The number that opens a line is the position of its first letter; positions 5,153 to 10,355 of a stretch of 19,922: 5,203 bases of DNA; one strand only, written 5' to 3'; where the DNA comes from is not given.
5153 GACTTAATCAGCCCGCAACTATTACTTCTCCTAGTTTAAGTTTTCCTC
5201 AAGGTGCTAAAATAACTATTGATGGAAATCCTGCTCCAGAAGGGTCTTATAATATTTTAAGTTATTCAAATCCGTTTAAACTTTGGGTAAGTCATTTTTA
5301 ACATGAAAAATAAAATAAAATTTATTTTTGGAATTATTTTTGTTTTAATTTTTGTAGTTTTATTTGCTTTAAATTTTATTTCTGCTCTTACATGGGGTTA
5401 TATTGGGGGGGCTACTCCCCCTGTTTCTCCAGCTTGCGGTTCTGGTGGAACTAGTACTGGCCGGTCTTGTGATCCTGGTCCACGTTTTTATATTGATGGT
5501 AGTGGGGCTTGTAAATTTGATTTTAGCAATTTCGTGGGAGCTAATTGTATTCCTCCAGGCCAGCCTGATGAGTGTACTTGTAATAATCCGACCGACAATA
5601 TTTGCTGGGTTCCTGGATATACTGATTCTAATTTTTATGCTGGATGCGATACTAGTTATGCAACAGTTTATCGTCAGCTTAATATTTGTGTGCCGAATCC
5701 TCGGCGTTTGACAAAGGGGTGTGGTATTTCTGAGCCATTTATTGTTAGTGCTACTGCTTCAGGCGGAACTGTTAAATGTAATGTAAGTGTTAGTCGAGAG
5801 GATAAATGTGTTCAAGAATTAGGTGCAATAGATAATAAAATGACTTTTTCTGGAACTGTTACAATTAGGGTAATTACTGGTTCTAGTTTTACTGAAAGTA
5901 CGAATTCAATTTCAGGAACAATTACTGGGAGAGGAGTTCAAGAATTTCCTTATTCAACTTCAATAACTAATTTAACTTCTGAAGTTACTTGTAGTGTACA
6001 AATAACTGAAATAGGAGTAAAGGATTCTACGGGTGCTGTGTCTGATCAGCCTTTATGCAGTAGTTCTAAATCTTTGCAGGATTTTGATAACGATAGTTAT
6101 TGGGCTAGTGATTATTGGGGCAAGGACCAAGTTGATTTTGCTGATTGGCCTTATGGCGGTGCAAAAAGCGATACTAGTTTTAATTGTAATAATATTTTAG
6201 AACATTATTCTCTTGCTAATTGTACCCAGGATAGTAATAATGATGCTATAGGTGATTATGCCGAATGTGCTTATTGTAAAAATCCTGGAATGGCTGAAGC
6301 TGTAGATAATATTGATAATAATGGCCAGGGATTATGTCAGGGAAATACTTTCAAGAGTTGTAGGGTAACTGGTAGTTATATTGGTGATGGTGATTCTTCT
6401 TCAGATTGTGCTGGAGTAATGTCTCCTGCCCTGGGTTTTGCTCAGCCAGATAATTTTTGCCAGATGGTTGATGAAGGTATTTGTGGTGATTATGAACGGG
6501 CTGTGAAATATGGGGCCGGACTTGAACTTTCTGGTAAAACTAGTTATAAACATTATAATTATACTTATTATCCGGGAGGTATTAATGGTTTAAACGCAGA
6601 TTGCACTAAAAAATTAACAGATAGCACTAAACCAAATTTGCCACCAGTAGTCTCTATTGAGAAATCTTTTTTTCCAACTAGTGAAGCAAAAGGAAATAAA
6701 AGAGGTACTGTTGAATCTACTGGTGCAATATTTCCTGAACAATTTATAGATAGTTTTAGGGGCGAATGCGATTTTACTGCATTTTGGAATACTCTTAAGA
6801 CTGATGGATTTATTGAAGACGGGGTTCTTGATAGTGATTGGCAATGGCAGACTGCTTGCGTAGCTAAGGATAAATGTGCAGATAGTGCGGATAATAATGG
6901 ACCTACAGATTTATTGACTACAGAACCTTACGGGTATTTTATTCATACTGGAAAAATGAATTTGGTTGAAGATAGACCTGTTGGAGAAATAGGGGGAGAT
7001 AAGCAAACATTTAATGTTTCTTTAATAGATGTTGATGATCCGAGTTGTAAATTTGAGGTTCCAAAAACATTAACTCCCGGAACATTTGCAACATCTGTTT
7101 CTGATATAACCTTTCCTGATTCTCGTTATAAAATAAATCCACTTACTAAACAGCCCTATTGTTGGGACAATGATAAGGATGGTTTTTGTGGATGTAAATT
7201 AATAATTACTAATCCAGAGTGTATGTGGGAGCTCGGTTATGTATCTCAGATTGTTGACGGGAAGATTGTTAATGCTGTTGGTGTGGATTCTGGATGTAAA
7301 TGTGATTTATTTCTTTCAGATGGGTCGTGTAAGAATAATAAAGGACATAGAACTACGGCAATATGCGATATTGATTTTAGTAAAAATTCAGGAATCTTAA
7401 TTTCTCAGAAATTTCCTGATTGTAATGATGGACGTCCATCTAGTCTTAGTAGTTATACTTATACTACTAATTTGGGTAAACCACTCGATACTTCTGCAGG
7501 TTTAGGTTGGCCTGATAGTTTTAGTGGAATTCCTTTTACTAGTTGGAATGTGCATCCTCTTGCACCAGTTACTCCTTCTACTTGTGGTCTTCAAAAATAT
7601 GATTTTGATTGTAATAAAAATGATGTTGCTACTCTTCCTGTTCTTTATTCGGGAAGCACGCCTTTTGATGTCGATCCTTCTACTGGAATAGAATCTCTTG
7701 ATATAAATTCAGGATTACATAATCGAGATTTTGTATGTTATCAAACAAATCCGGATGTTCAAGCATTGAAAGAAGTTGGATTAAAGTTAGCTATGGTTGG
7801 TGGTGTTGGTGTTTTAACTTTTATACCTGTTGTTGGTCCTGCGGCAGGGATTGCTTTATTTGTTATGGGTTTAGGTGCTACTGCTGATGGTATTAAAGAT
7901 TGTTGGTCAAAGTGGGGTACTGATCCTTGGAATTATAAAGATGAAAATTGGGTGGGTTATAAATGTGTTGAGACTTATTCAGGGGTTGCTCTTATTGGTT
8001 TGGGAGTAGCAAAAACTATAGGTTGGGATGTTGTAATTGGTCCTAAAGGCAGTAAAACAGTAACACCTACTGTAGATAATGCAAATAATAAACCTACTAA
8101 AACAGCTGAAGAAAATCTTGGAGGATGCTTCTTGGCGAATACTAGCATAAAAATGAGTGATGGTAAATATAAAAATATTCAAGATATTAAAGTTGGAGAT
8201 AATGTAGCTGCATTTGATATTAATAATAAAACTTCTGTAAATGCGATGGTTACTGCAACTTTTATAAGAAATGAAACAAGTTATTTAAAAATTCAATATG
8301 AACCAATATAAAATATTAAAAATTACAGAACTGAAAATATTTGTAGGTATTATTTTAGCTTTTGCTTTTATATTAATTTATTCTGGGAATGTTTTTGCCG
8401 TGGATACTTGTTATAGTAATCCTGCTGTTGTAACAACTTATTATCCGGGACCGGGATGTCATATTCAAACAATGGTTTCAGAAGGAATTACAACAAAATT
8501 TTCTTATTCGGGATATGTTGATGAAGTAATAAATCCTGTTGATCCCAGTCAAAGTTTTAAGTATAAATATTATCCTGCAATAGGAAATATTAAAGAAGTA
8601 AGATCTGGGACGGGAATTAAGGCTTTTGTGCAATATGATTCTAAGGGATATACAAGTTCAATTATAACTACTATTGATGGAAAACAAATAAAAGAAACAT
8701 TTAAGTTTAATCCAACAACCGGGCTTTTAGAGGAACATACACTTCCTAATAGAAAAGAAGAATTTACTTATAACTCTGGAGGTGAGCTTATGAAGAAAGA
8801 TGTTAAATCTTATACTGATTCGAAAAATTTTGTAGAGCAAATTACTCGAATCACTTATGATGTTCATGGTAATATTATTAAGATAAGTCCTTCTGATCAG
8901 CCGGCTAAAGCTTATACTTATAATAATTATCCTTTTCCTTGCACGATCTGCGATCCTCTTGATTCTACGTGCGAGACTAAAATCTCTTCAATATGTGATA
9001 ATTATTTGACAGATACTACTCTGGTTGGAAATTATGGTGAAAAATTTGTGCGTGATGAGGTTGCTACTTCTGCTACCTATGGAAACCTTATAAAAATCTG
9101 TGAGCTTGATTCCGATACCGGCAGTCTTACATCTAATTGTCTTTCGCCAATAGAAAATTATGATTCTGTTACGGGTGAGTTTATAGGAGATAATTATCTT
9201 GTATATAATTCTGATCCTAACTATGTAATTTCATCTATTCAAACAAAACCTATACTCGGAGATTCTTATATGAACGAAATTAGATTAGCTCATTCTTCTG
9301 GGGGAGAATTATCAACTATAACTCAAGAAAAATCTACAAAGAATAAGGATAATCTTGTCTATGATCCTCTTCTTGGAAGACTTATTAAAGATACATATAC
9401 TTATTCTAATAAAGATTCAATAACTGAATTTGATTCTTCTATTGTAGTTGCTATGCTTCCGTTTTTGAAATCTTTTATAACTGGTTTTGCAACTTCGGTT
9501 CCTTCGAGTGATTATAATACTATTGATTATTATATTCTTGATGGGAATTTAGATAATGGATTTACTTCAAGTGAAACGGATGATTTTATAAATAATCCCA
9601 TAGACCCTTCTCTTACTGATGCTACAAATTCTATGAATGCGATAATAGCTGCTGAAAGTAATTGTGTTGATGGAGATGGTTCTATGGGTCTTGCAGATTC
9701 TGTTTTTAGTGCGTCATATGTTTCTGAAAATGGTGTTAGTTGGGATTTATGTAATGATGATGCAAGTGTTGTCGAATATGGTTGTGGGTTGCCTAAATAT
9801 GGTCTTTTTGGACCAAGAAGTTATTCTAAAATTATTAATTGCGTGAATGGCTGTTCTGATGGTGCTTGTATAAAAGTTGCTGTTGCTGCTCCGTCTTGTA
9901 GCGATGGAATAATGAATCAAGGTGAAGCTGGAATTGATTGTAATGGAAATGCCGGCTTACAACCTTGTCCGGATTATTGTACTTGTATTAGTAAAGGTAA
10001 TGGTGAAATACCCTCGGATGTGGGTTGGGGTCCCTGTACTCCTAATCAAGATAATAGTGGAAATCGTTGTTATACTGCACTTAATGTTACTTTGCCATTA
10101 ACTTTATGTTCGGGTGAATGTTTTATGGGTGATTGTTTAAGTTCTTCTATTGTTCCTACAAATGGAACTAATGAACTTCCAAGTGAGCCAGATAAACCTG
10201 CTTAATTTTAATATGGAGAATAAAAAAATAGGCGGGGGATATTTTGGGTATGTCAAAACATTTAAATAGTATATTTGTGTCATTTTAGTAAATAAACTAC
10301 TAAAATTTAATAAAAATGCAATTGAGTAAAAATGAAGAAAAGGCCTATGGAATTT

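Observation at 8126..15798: Genetically split Hint domain: one N-fragment on a giant surface protein, three signal-peptide-led C-fragments carrying different C-terminal domains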

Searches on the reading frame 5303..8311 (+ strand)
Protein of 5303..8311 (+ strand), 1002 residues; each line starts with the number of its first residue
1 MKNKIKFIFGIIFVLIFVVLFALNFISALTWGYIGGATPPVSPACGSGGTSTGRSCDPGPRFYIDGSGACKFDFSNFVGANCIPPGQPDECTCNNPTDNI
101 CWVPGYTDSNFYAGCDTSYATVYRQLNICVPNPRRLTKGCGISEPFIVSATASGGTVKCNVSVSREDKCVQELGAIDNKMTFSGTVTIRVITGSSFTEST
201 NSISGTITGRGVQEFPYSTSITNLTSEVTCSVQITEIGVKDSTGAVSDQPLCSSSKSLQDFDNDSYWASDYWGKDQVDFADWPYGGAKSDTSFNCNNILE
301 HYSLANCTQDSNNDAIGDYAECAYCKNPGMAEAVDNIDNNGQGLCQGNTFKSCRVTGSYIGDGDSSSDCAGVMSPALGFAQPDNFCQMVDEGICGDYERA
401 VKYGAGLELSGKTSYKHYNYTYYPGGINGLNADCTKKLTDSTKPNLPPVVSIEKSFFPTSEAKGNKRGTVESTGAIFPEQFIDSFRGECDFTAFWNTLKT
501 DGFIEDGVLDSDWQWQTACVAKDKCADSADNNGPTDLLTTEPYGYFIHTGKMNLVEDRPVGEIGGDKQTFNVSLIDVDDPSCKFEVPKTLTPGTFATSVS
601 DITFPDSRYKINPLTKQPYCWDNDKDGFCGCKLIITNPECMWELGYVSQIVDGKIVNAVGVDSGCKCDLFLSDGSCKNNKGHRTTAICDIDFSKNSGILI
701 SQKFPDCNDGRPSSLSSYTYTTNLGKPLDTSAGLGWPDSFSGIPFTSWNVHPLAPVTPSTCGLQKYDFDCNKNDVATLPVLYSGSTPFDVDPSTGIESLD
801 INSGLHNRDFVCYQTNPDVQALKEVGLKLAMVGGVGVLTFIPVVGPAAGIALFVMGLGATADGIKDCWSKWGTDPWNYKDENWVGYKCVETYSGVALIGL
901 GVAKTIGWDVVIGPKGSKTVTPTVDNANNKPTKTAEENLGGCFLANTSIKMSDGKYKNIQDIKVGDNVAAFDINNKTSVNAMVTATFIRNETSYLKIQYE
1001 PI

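Call 5: search_protein_families(library=pfam, proteins=[window:5303-8311:+], max_evalue=0.1)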
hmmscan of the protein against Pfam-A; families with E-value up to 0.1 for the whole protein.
window:5303-8311:+ (1002 aa): 4 families
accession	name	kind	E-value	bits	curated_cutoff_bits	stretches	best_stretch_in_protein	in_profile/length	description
PF01079.26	Hint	-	1.3e-05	25.4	29.7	1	937-984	8-54/213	Hint module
PF05203.21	Hom_end_hint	-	0.0012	19.4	32.1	1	942-972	1-31/228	Hom_end-associated Hint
PF14623.11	Vint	-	0.0091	16.2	27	1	941-987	1-45/166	Hint-domain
PF16383.10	DUF4992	-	0.057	13.6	29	0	903-983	65-139/183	Domain of unknown function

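Call 7: search_protein_families(library=ncbifam, proteins=[window:5303-8311:+], max_evalue=0.1)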
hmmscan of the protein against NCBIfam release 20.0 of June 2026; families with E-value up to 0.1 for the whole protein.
window:5303-8311:+ (1002 aa): 1 family
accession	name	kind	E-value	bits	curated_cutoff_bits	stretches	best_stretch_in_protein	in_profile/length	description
NF038136.1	rSAM_Rv_intein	exception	0.096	11.5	700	0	942-970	76-104/574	intein-containing Rv2578c family radical SAM protein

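Call 8: find_encoding_contigs(protein=window:5303-8311:+, flank=10000, max_places=6)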
Protein window:5303-8311:+ (1002 aa): 1 contig read that carries it; 1 place shown.
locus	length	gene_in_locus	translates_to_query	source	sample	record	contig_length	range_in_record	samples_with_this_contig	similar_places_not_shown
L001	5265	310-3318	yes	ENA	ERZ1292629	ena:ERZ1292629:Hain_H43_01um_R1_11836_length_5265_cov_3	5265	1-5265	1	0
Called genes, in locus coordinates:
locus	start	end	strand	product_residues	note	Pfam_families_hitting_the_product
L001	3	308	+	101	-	?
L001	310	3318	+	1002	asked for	PF01079:Hint (faint)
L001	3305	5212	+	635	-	-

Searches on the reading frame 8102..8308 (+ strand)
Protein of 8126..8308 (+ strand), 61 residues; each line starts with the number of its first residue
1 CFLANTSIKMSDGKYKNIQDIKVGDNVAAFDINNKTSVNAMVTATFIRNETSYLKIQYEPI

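Call 6: search_protein_families(library=pfam, proteins=[window:8126-8308:+], max_evalue=1)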
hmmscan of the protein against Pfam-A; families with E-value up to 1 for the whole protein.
seq(61 aa): 6 families
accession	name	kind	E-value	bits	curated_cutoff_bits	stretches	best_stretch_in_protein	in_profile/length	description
PF01079.26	Hint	-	1.1e-05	25.6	29.7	1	1-44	13-55/213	Hint module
PF05203.21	Hom_end_hint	-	1.3e-05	25.8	32.1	1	1-33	1-33/228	Hom_end-associated Hint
PF14623.11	Vint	-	0.00019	21.7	27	1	1-47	2-46/166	Hint-domain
PF07591.16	PT-HINT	-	0.0013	19.4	27.7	1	9-56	3-51/137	Pretoxin HINT domain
PF08517.17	AXH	-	0.035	15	33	1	2-51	1-50/116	Ataxin-1 and HBP1 module (AXH)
PF13403.11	Hint_2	-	0.035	14.9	28.4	1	1-31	2-31/147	Hint domain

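Call 54: find_homologous_proteins(query=A4, max_evalue=0.001)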
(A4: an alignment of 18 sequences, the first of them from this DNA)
Query A4 (18 sequences) (69 aa, profile of the alignment): 3 proteins with E <= 0.001 among 95 candidates.
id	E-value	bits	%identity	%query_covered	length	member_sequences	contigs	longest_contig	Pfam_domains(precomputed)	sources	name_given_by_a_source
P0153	7.9e-28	114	53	87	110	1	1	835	PF05203.22,PF01079.26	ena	-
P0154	1.1e-14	72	52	72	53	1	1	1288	-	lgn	-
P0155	6.1e-8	50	49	62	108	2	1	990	PF05203.22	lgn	-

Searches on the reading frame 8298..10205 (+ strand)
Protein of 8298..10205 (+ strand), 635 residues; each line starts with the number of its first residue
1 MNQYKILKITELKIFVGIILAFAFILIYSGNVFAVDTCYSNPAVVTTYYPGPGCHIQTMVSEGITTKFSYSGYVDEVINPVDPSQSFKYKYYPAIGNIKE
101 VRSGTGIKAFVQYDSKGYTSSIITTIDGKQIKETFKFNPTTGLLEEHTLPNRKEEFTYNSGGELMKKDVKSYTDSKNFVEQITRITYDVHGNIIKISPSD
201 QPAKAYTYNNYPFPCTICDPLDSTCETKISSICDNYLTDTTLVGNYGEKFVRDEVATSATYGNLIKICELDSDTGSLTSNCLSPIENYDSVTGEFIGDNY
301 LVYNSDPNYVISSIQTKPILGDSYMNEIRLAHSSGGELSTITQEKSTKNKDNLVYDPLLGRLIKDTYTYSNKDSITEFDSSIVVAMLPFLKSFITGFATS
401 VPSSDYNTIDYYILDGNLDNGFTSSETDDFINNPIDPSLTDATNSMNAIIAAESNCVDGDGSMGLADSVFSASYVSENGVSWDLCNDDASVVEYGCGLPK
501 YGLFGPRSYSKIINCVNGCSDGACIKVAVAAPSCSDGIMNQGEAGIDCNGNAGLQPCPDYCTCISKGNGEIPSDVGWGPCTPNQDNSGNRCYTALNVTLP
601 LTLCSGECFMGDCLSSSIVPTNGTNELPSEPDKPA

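Call 5: search_protein_families(library=pfam, proteins=[window:8298-10205:+], max_evalue=0.1)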
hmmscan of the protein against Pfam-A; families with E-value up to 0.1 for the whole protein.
window:8298-10205:+ (635 aa): 0 families

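Call 7: search_protein_families(library=ncbifam, proteins=[window:8298-10205:+], max_evalue=0.1)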
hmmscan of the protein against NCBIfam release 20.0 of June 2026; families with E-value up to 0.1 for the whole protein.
window:8298-10205:+ (635 aa): 0 families
